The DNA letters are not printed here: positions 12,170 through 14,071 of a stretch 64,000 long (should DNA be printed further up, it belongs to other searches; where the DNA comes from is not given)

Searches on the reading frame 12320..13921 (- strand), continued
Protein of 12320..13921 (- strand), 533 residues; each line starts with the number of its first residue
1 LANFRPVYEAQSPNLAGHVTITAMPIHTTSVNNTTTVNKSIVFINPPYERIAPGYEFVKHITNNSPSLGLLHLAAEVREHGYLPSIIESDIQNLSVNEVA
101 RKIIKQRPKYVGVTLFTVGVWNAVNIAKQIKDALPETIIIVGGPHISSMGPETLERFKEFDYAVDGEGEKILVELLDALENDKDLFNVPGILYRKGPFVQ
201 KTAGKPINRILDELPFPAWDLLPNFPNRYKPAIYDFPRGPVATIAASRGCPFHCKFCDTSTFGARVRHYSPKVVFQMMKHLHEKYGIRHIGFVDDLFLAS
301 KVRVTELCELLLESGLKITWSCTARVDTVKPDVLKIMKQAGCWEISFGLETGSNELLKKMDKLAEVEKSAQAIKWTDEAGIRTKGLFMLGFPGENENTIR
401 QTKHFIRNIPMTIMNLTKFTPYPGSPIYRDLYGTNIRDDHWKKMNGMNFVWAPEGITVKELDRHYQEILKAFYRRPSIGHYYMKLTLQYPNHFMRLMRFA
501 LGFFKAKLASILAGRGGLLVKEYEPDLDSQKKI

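Call 7: find_related_loci(query=window:12320-13921:-, collection=genome_contigs, flank=8000)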
Query window:12320-13921:- (533 aa) in genome_contigs; peptide patterns used: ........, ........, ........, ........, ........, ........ (x = any residue, [..] = any of these).
198 stretches matched a pattern; 162 encode a relative of the query (tblastn E <= 1e-3); the best 80 are kept; 80 distinct loci.
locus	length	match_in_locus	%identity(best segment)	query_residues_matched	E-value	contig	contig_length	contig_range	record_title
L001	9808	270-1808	90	10-533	0e+0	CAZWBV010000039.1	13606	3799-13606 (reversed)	MAG TPA_asm: uncultured Gammaproteobacteria bacterium isolate SRP128015_co4_66 genome assembly, contig: NODE_1071_length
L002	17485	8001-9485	82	34-528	0e+0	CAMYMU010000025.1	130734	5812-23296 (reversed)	MAG: uncultured Ectothiorhodospiraceae bacterium isolate ES_Gamma_071 genome assembly, contig: scaffold_21, whole genome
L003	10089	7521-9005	82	34-528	0e+0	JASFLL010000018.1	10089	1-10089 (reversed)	MAG: Thioalkalispiraceae bacterium isolate D0817M12metaG_Bin_295 D0817M12metaG_FD_scaffold_600_c1, whole genome shotgun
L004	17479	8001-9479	81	37-529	0e+0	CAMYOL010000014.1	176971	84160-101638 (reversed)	MAG: uncultured Ectothiorhodospiraceae bacterium isolate ES_Gamma_064 genome assembly, contig: scaffold_137, whole genom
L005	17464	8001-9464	81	40-528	0e+0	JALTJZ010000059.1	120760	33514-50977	MAG: Chromatiales bacterium isolate S139_maxbin2_scaf2bin.148 S139_NODE_58_length_120760_cov_61.411513, whole genome sho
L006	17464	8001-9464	80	41-528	0e+0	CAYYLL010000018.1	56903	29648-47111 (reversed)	MAG TPA_asm: uncultured Thioalkalispiraceae bacterium isolate SRP128015_co1_207 genome assembly, contig: NODE_370_length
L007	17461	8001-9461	81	41-528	0e+0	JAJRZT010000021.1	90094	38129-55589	MAG: Gammaproteobacteria bacterium isolate Dive96_bin4.222 k141_1273759, whole genome shotgun sequence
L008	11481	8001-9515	78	25-528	0e+0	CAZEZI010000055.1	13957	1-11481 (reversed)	MAG TPA_asm: uncultured Thioalkalispiraceae bacterium isolate SRP128015_co3_350 genome assembly, contig: NODE_4803_lengt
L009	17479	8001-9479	78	36-528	0e+0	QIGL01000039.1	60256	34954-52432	MAG: Acidiferrobacteraceae bacterium isolate SZUA-150 Ga0063293_10000456, whole genome shotgun sequence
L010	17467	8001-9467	78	40-528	0e+0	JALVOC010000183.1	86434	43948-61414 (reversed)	MAG: Chromatiales bacterium isolate A3_maxbin2_scaf2bin.437 A3_NODE_48_length_86434_cov_5.522310, whole genome shotgun s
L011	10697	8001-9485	76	35-529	0e+0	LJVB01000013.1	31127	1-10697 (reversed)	MAG: Acidithiobacillales bacterium SM1_46 WOR1_30_36_986, whole genome shotgun sequence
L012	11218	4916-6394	77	37-529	0e+0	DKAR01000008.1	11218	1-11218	MAG TPA_asm: Proteobacteria bacterium UBA6921 UBA6921_contig_20513, whole genome shotgun sequence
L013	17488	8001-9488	75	26-521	0e+0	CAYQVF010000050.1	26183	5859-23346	MAG TPA_asm: uncultured Chromatiaceae bacterium isolate SRP128015_co1_170 genome assembly, contig: NODE_2253_length_2618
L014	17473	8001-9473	76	38-528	0e+0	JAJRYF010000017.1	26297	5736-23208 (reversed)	MAG: Gammaproteobacteria bacterium isolate Dive96_bin3.252 k141_781953, whole genome shotgun sequence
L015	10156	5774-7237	76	41-528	0e+0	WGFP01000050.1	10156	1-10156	MAG: Acidiferrobacterales bacterium isolate S146_88 k151_239480, whole genome shotgun sequence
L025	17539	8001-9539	74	18-532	0e+0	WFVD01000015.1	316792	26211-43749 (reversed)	MAG: Gammaproteobacteria bacterium isolate S140_27 k151_33864, whole genome shotgun sequence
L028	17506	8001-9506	69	28-529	0e+0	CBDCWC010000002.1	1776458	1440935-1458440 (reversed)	MAG: Nitrospirales bacterium isolate 6f075408-31d1-491d-9b65-5e7b194c0066 genome assembly, contig: contig_2, whole genom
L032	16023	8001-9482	70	36-529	0e+0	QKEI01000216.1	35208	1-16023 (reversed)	MAG: Candidatus Muproteobacteria bacterium isolate SZUA-472 scaffold_2333, whole genome shotgun sequence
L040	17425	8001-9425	69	38-512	0e+0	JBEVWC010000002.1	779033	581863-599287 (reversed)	MAG: Candidatus Thiodiazotropha sp. isolate INDO1 L198 c_000000000001, whole genome shotgun sequence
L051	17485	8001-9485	66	30-524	0e+0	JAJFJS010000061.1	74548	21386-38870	MAG: Gammaproteobacteria bacterium isolate OFTM71 OFTM71_60, whole genome shotgun sequence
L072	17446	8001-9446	63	38-515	0e+0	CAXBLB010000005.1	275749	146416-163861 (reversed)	MAG TPA_asm: uncultured Halieaceae bacterium isolate ERR2762116_binner12_Refined_124 genome assembly, contig: ERZ3422114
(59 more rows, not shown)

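Call 24: search_solved_structures(query=window:12320-13921:-, max_evalue=0.001)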
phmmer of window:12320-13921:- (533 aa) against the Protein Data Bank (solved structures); distinct sequences matched with E-value up to 0.001: 8.
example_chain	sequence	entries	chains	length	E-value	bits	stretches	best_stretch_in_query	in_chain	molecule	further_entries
6fd2_B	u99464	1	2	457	1.7e-22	82.8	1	209-463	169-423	Putative apramycin biosynthetic oxidoreductase 4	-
9ccb_A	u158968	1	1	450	2.1e-17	66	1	139-435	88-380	Radical SAM core domain-containing protein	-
7kdx_A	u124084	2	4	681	1.2e-10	43.8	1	110-261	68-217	Methyltransferase TokK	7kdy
5ul2_A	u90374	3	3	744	5.6e-10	41.5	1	93-388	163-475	OxsB protein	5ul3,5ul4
9n1b_A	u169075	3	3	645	2e-05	26.5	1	120-259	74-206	Radical SAM protein | Radical SAM enzyme CysS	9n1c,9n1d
6wte_A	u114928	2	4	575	4e-05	25.5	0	135-193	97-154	B12-binding domain-containing protein | Tryptophan-C2-methyltransferase containing B12-binding domain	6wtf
9p2u_A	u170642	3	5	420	0.00018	23.3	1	322-437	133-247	Radical S-adenosylmethionine methyltransferase NocN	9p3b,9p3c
4jc0_A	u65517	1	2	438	0.00029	22.6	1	220-414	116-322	Ribosomal protein S12 methylthiotransferase RimO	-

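Call 29: search_protein_families(library=pfam, proteins=[L072:9491-10777:+], max_evalue=0.01)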
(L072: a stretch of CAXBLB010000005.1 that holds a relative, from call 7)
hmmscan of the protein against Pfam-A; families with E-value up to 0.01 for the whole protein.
L072:9491-10777:+ (428 aa): 13 families
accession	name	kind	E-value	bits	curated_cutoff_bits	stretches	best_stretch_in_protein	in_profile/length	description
PF04820.20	Trp_halogenase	-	6.1e-34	118.1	21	2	100-370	143-389/458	Tryptophan halogenase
PF01494.25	FAD_binding_3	-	5.2e-23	82.3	22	1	13-321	2-309/349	FAD binding domain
PF01266.30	DAO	-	5.3e-15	56.2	27.9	2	14-47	1-34/353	FAD dependent oxidoreductase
PF12831.13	FAD_oxidored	-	1.7e-10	41.2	27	1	14-172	1-146/416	FAD dependent oxidoreductase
PF05834.18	Lycopene_cycl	-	7.7e-09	35.5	23.4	1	14-173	1-143/380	Lycopene cyclase protein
PF13450.12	NAD_binding_8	-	4.4e-07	30.5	21.9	1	17-50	1-34/68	NAD(P)-binding Rossmann-like domain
PF00890.30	FAD_binding_2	-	3.3e-06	27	20.4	1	14-45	1-32/414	FAD binding domain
PF07992.20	Pyr_redox_2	-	6.6e-06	26.2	26.1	1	14-51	2-40/291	Pyridine nucleotide-disulphide oxidoreductase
PF01946.23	Thi4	-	7.7e-05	22.5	26.2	1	13-44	18-50/235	Thi4 family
PF03486.20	HI0933_like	-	0.00047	20.1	50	1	14-45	2-33/244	HI0933-like protein Rossmann domain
PF01134.28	GIDA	-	0.0011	18.5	22.1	1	14-42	1-29/391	Glucose inhibited division protein A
PF00070.33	Pyr_redox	-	0.0024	18.8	22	0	15-48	2-35/82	Pyridine nucleotide-disulphide oxidoreductase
PF13738.12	Pyr_redox_3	-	0.0034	17.1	30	0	16-45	1-31/305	Pyridine nucleotide-disulphide oxidoreductase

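Call 33: search_protein_families(library=ncbifam, proteins=[L025:6714-7958:+, L025:9842-10129:+, L025:10264-11595:+, L025:11579-12520:+, L025:12539-13150:+, L025:13147-15549:+, L025:15780-16331:+, L051:5016-5453:+, L051:5450-5914:+, L051:5911-6648:+], max_evalue=0.00001)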
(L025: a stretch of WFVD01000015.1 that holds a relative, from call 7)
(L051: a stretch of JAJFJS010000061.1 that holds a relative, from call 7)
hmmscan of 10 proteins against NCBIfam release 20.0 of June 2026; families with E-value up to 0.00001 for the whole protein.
L025:6714-7958:+ (414 aa): 24 families
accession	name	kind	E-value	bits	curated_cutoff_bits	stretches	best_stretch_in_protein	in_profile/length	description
TIGR03150.1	fabF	equivalog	8.1e-121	403.5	493.75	1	4-412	1-407/407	beta-ketoacyl-ACP synthase II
NF005589.0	PRK07314.1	subfamily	4.4e-117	391.3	387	1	1-413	1-411/413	beta-ketoacyl-ACP synthase II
NF004970.0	PRK06333.1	subfamily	9.4e-105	350.9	525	1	1-412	1-420/424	beta-ketoacyl-ACP synthase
NF006274.0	PRK08439.1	equivalog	1.1e-86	291.2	621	1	4-412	2-404/406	beta-ketoacyl-ACP synthase II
NF006587.0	PRK09116.1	equivalog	9.5e-85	284.8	470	1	4-412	2-405/408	beta-ketoacyl-ACP synthase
NF006434.0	PRK08722.1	equivalog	1.4e-80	271.2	759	1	1-412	1-412/414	beta-ketoacyl-ACP synthase II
NF005935.0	PRK07967.1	equivalog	6.3e-73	245.9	630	1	4-412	2-402/406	beta-ketoacyl-ACP synthase I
NF005916.1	PRK07910.1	equivalog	5.8e-69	233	560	1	5-411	13-415/418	KasA/KasB family beta-ketoacyl-ACP synthase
NF005076.0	PRK06501.1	equivalog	1.1e-68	232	629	1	6-411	13-420/425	beta-ketoacyl-ACP synthase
NF005490.0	PRK07103.1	equivalog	3.8e-67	227.1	445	1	2-412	2-411/414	polyketide beta-ketoacyl:acyl carrier protein synthase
NF006618.0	PRK09185.1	subfamily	2.4e-59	201.4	407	1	5-412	4-391/394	beta-ketoacyl-ACP synthase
NF004618.0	PRK05952.1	equivalog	2.7e-56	191.1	455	1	5-412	3-381/384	beta-ketoacyl-ACP synthase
NF058662.1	cispenta_AmcF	equivalog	4e-52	177.4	325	1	143-412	107-368/369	cispentacin biosynthesis acyltransferase subunit AmcF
NF045894.1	PKS_plus_SDR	equivalog_domain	7.5e-36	123.2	1740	1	114-407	122-420/1515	type I polyketide synthase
NF053555.1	prodigi_MBC_PigJ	equivalog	1e-27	96.8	900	1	144-410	492-755/759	prodigiosin MBC biosynthesis protein PigJ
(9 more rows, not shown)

L025:9842-10129:+ (95 aa): 2 families
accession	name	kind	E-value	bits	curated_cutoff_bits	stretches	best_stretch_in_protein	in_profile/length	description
NF006617.0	PRK09184.1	subfamily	1.2e-37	127.8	70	1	5-95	5-96/96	phosphopantetheine-binding protein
NF058660.1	cispen_ACP_AmcB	equivalog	6.9e-07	29.4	80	1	17-92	5-78/80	cispentacin biosynthesis acyl carrier protein AmcB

L025:10264-11595:+ (443 aa): 28 families (the best 25 are shown)
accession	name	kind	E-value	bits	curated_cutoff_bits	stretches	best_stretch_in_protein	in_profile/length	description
TIGR02372.1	4_coum_CoA_lig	equivalog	1.5e-28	99.6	334.7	1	124-427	92-385/386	4-coumarate--CoA ligase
NF004837.0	PRK06187.1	subfamily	4.5e-21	74.7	476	2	45-289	96-335/531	long-chain-fatty-acid--CoA ligase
NF053567.1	HBDA_AROS1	equivalog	2.3e-14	52.7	1000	1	321-437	400-520/523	3-hydroxybenzoate--CoA ligase HbdA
NF006167.0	PRK08308.1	equivalog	1.3e-13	50.6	513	1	126-428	101-403/414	acyl-CoA synthetase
TIGR03098.1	ligase_PEP_1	hypoth_equivalog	8.9e-12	44.2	592.35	1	332-432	413-514/517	acyl-CoA ligase (AMP-forming), exosortase A system-associated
NF005702.0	PRK07514.1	subfamily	2.1e-11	42.9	558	1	93-287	126-316/506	malonyl-CoA synthase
NF052269.1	Staph_lig_FadD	equivalog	1.1e-10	40.6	650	1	82-287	108-311/499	long-chain-fatty-acid--CoA ligase FadD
NF004114.0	PRK05605.1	equivalog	2e-10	39.6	766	1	105-288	200-386/575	long-chain-fatty-acid--CoA ligase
NF004511.1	PRK05852.1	equivalog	1.1e-09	37.6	650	0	328-432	395-500/505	FadD7 family fatty acid--CoA ligase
TIGR01733.1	AA-adenyl-dom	subfamily_domain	2e-09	36.8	317.4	1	81-283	79-279/409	amino acid adenylation domain-containing protein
NF006386.0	PRK08633.1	equivalog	2e-09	35.7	1221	1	119-281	775-939/1147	acyl-[ACP]--phospholipid O-acyltransferase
NF005858.0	PRK07787.1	subfamily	4.6e-09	35.2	575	0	23-277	23-279/471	acyl-CoA synthetase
NF005714.0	PRK07529.1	subfamily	6.1e-09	34.7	632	1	114-289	206-387/640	acyl-CoA synthetase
TIGR02262.1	benz_CoA_lig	subfamily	9.6e-09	34.5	375.25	0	327-428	396-501/508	benzoate-CoA ligase family protein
NF004229.0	PRK05677.1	subfamily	1e-08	34.1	879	0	331-427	449-546/563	long-chain-fatty-acid--CoA ligase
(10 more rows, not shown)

L025:11579-12520:+ (313 aa): 4 families
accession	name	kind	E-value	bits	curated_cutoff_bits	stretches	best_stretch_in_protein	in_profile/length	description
NF005919.0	PRK07920.1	equivalog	1.7e-10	40.4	209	1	111-311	105-299/311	phosphatidylinositol mannoside acyltransferase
NF006270.0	PRK08419.1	equivalog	3.2e-10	39.8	248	1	78-305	67-288/298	lipid A biosynthesis lauroyl acyltransferase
NF005120.0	PRK06553.1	equivalog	4.3e-07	29.6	273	1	117-306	124-307/308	lipid A biosynthesis lauroyl acyltransferase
NF006487.0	PRK08905.1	equivalog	5.8e-07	28.8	281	1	112-268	89-244/290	lysophospholipid acyltransferase family protein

L025:12539-13150:+ (203 aa): 1 family
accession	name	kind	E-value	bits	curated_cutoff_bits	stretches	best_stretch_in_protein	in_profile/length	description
NF053544.1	LolA2_flexi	equivalog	8.9e-18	64.4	125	1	25-197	14-192/208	flexirubin biosynthesis/transport protein LolA2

L025:13147-15549:+ (800 aa): 5 families
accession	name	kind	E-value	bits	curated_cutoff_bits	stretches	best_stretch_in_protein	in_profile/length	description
TIGR00921.1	2A067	subfamily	1.4e-25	89.5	351.9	2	203-392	149-344/733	hydrophobe/amphiphile efflux-3 (HAE3) family transporter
TIGR03480.1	HpnN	hypoth_equivalog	1.5e-18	66.2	751.85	1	185-391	209-420/862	hopanoid biosynthesis associated RND transporter like protein HpnN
TIGR00833.1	actII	subfamily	2.5e-16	59.2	874.7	1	203-391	133-329/910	MMPL family RND transporter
NF045600.2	BstA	equivalog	1.1e-08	33.5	1400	1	168-394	204-442/903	sterol transporter cytoplasmic membrane protein BstA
NF052374.1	HopndTporHpnN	equivalog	3.4e-06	25.4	1100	0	183-391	210-423/858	hopanoid transporter HpnN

L025:15780-16331:+ (183 aa): 0 families

L051:5016-5453:+ (145 aa): 4 families
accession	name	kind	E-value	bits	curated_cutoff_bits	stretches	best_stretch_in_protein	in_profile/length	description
NF047424.1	MenI_Staph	exception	8.1e-20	71.2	225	1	10-120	5-116/148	1,4-dihydroxy-2-naphthoyl-CoA hydrolase MenI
TIGR00051.1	TIGR00051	subfamily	4e-16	59.4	68.7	1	13-120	2-110/117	YbgC/FadM family acyl-CoA thioesterase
TIGR02799.1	thio_ybgC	equivalog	4.6e-11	43.1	141.35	1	11-115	3-107/126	tol-pal system-associated acyl-CoA thioesterase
NF008065.0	PRK10800.1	equivalog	6.5e-08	32.8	185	1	12-116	9-114/134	tol-pal system-associated acyl-CoA thioesterase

L051:5450-5914:+ (154 aa): 0 families

L051:5911-6648:+ (245 aa): 224 families (the best 25 are shown)
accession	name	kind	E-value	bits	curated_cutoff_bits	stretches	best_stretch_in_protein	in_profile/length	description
NF004200.0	PRK05653.1-5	equivalog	1.9e-114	381.2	273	1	7-245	3-242/242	3-oxoacyl-ACP reductase FabG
TIGR01831.1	fabG_rel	equivalog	2.4e-112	374.1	338.85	1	9-245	1-239/239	3-ketoacyl-ACP reductase FabG2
NF053542.1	FlxB_rubin_SDR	equivalog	4.7e-85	285.1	340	1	9-244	3-239/239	flexirubin biosynthesis SDR family reductase FlxB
TIGR01830.1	3oxo_ACP_reduc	equivalog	1.1e-79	267.5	297.75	1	10-245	2-239/239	3-oxoacyl-[acyl-carrier-protein] reductase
NF009466.0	PRK12826.1-2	subfamily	7.9e-78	261.3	222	1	8-244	5-244/248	3-oxoacyl-ACP reductase FabG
NF004197.0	PRK05653.1-1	equivalog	2.1e-73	247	332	1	7-244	8-246/249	3-oxoacyl-ACP reductase FabG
TIGR01829.1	AcAcCoA_reduct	subfamily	2.1e-66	224.1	302.1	1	10-244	4-240/242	acetoacetyl-CoA reductase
NF009464.0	PRK12824.1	subfamily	5.9e-66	222.6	269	1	8-244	4-242/245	3-oxoacyl-ACP reductase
NF004198.0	PRK05653.1-3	equivalog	2.5e-65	220.4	296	1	5-244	6-246/248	3-oxoacyl-ACP reductase FabG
NF004199.0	PRK05653.1-4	equivalog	5e-61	206.4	301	1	6-245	5-246/247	3-oxoacyl-ACP reductase FabG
NF042966.1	AcAcCoAred_PhaB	equivalog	8.4e-59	199.1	436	1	6-242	8-236/240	acetoacetyl-CoA reductase PhaB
NF006110.0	PRK08261.1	equivalog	4.1e-58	197.3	410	1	6-242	214-448/454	3-oxoacyl-ACP reductase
NF047420.2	EF_P_mod_YmfI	equivalog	7.6e-57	192.8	238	1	9-244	2-235/236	elongation factor P 5-aminopentanone reductase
NF009384.0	PRK12743.1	equivalog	2.7e-56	190.7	264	1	4-244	4-247/258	SDR family oxidoreductase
NF005559.1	PRK07231.1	subfamily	6.9e-56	189.5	215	1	5-244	3-247/249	glucose 1-dehydrogenase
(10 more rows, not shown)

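Call 58: search_protein_representatives(protein=window:12320-13921:-)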
Query: 533 residues. Proteins with E-value up to 0.001 (for the whole library): 63087; up to 1e-10: 40984; up to 1e-30: 11641. The best 150 are listed.
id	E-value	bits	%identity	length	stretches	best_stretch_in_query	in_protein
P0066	1.2e-265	898.5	77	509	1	38-529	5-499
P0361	6.6e-118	411.0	29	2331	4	95-417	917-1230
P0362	8.1e-116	404.1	29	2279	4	98-507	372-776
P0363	5.5e-111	388.1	38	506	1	39-508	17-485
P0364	1.1e-109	383.8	40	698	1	37-490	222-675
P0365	5.5e-109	381.5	39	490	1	41-514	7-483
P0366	1.7e-107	376.6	31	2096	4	92-419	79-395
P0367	2.5e-106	372.7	39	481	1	41-499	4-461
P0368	1.5e-104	366.9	38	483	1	40-515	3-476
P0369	2.0e-104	366.5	63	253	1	278-529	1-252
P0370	2.1e-104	366.4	39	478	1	38-505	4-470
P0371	4.4e-104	365.3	37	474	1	41-492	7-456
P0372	5.0e-104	365.1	39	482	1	40-500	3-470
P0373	5.9e-104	364.9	38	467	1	40-505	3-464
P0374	6.5e-104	364.8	40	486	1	41-497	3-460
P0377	2.0e-102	359.9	39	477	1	39-485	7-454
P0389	1.0e-98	347.6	40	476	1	43-490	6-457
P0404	8.7e-95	334.7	34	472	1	40-505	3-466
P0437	7.5e-89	315.1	33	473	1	41-492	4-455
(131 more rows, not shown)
